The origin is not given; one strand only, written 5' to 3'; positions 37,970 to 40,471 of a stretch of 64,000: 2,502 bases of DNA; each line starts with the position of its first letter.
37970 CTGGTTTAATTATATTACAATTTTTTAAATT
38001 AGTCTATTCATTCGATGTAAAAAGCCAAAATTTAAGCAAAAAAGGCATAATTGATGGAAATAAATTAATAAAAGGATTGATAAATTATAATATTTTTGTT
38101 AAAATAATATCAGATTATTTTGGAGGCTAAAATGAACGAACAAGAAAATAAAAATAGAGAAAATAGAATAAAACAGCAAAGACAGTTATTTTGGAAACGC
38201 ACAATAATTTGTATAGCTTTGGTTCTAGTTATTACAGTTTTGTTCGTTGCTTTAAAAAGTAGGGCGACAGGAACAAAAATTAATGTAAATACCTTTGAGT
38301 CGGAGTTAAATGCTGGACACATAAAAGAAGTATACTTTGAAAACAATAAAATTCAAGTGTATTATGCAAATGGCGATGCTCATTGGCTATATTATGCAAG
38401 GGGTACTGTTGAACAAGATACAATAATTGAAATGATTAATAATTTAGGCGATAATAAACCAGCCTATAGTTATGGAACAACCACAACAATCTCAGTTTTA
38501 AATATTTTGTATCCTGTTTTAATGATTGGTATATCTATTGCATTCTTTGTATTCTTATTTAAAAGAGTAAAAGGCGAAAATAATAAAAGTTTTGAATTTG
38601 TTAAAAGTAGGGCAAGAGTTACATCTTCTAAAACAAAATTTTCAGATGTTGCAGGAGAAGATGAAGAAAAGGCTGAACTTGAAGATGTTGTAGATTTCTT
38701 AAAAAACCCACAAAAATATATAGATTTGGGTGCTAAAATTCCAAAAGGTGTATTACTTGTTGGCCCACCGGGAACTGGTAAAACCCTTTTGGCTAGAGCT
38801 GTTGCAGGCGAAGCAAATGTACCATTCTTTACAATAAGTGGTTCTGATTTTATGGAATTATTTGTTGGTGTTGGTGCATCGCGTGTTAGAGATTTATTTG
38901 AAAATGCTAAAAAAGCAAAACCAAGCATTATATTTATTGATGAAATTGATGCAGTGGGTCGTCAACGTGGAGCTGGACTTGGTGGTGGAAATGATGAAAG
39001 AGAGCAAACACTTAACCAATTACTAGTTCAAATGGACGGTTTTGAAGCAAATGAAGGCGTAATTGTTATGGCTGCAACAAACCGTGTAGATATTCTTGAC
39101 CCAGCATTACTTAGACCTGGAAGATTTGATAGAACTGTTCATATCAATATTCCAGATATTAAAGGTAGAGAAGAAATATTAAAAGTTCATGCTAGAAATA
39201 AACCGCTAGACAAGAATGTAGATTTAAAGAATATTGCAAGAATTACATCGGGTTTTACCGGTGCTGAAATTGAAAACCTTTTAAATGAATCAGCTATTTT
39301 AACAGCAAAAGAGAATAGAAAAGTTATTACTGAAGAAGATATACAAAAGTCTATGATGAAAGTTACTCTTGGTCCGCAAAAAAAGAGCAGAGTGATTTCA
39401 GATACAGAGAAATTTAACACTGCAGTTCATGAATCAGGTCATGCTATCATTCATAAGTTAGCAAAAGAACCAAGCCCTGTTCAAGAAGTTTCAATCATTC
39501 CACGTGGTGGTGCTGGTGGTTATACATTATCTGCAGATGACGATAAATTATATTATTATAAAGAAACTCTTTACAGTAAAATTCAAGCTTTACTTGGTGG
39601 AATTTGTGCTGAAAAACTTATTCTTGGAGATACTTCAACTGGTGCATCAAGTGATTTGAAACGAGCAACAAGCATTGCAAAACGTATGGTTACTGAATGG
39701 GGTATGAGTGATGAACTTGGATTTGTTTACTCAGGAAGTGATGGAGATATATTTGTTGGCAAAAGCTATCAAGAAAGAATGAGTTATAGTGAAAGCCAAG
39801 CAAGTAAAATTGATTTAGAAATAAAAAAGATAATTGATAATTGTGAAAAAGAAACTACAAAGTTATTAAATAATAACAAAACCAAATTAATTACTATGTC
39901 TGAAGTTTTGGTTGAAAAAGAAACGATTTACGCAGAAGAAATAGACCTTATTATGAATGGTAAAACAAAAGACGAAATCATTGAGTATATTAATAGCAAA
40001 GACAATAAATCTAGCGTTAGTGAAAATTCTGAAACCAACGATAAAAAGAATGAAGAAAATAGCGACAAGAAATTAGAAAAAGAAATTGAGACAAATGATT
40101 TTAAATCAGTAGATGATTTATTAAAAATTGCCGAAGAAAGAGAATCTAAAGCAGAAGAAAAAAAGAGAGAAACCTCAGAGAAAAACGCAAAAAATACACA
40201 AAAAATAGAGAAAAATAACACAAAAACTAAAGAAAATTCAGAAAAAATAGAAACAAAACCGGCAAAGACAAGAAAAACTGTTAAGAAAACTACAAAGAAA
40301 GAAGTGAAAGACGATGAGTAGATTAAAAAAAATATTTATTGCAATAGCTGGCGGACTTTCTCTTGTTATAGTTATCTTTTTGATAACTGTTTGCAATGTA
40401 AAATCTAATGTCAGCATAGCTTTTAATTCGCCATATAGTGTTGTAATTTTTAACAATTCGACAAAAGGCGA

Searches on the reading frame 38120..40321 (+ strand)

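Call 65: search_protein_families(library=pfam, proteins=[window:38120-40321:+], max_evalue=0.00001)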
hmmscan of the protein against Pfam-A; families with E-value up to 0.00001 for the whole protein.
window:38120-40321:+ (733 aa): 5 families
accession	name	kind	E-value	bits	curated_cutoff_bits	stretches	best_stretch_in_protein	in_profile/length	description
PF01434.24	Peptidase_M41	-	7.2e-56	189.5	29.9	1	424-609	1-189/191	Peptidase family M41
PF00004.35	AAA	-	1e-46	159.1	21.2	1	211-342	1-129/131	ATPase family associated with various cellular activities (AAA)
PF17862.7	AAA_lid_3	-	5.7e-13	48.6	27.2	1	366-409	1-44/45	AAA+ lid domain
PF07728.20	AAA_5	-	8.3e-08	32.8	22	1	210-330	1-135/139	AAA domain (dynein-related subfamily)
PF06480.20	FtsH_ext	-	1.8e-07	31.7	25.5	1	30-110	5-91/103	FtsH Extracellular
